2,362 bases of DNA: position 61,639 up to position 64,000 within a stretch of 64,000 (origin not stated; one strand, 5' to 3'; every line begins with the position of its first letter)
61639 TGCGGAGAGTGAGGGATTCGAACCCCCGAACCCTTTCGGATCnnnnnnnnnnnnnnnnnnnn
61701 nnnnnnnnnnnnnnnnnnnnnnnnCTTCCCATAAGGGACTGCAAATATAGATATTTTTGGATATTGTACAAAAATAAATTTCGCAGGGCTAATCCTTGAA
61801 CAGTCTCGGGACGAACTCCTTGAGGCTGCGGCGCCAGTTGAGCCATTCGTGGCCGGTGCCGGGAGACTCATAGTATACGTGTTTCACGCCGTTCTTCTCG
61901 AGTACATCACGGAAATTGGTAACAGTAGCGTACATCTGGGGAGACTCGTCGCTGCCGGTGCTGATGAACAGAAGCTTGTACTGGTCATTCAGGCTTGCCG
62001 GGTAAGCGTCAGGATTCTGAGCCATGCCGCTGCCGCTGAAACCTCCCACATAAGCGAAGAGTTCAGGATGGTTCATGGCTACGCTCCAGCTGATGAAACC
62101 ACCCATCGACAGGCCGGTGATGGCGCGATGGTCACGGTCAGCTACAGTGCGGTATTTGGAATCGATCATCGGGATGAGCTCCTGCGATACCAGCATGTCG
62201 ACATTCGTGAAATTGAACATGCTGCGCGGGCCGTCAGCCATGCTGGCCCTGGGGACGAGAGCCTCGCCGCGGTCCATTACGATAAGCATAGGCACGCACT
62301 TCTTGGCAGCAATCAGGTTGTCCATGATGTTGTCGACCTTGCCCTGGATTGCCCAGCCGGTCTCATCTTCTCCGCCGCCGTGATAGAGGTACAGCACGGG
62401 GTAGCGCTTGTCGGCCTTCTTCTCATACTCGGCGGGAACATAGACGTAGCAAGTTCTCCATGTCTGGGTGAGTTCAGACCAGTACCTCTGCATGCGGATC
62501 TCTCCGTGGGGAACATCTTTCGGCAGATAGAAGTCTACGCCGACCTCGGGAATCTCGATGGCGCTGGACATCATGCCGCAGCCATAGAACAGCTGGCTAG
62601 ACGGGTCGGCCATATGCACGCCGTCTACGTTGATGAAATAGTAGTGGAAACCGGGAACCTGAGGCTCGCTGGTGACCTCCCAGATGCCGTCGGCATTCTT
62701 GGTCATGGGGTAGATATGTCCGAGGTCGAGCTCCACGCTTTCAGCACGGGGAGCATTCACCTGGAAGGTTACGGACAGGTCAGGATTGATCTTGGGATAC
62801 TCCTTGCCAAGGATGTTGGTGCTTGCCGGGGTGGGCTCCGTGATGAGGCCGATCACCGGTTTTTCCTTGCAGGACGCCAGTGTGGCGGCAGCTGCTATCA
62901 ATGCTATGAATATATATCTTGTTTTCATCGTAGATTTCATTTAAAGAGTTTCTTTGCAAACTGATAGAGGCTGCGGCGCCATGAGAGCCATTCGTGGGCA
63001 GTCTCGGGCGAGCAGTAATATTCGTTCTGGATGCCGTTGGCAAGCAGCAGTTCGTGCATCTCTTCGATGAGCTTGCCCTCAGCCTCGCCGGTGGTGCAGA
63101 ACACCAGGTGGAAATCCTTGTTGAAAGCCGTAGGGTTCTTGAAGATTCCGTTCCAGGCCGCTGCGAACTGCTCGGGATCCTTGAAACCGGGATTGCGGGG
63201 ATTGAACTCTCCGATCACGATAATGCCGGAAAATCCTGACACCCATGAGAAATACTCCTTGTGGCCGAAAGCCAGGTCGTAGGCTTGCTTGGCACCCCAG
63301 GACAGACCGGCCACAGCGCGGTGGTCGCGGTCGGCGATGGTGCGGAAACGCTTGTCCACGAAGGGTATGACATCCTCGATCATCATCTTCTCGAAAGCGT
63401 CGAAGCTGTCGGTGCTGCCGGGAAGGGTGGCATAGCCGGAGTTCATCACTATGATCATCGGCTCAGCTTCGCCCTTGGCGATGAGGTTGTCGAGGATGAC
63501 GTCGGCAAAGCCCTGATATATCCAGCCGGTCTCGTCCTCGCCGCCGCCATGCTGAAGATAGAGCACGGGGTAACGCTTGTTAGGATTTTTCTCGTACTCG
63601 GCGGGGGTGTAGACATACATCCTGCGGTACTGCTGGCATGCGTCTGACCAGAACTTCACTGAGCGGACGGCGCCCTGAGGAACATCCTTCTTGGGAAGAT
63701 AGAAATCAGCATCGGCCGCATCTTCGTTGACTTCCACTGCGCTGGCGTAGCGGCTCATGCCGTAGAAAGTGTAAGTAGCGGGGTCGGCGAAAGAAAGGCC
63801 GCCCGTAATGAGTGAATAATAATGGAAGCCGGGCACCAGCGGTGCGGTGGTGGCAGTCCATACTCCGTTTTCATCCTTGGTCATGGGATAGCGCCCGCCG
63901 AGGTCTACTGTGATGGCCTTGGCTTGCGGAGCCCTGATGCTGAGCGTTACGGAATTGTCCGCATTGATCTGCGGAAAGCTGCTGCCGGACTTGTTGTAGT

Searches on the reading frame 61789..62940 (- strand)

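Call 43: search_protein_families(library=pfam, proteins=[window:61789-62940:-], max_evalue=0.001)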
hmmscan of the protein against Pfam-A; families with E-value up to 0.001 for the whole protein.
window:61789-62940:- (383 aa): 2 families
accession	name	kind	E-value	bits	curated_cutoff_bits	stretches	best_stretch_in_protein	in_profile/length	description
PF00756.26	Esterase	-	2.5e-24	86.8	22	1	157-379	3-250/251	Putative esterase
PF00326.27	Peptidase_S9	-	9.3e-05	22.4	22.6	0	265-298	59-92/213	Prolyl oligopeptidase family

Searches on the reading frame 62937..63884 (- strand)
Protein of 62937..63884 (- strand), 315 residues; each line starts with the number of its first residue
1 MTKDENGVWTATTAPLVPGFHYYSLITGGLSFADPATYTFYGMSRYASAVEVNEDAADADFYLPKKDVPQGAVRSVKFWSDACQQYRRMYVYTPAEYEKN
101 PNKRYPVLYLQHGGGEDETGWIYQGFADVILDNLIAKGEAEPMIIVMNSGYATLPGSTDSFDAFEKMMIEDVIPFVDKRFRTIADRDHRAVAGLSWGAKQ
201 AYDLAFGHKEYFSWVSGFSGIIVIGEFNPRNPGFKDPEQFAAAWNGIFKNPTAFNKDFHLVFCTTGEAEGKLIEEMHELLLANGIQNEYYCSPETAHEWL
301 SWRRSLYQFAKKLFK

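Call 92: search_protein_families(library=pfam, proteins=[window:62937-63884:-], max_evalue=0.001)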
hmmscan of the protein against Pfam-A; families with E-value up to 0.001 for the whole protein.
window:62937-63884:- (315 aa): 1 family
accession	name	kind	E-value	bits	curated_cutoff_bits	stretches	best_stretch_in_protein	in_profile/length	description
PF00756.26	Esterase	-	1.4e-17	64.8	22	1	81-308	2-246/251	Putative esterase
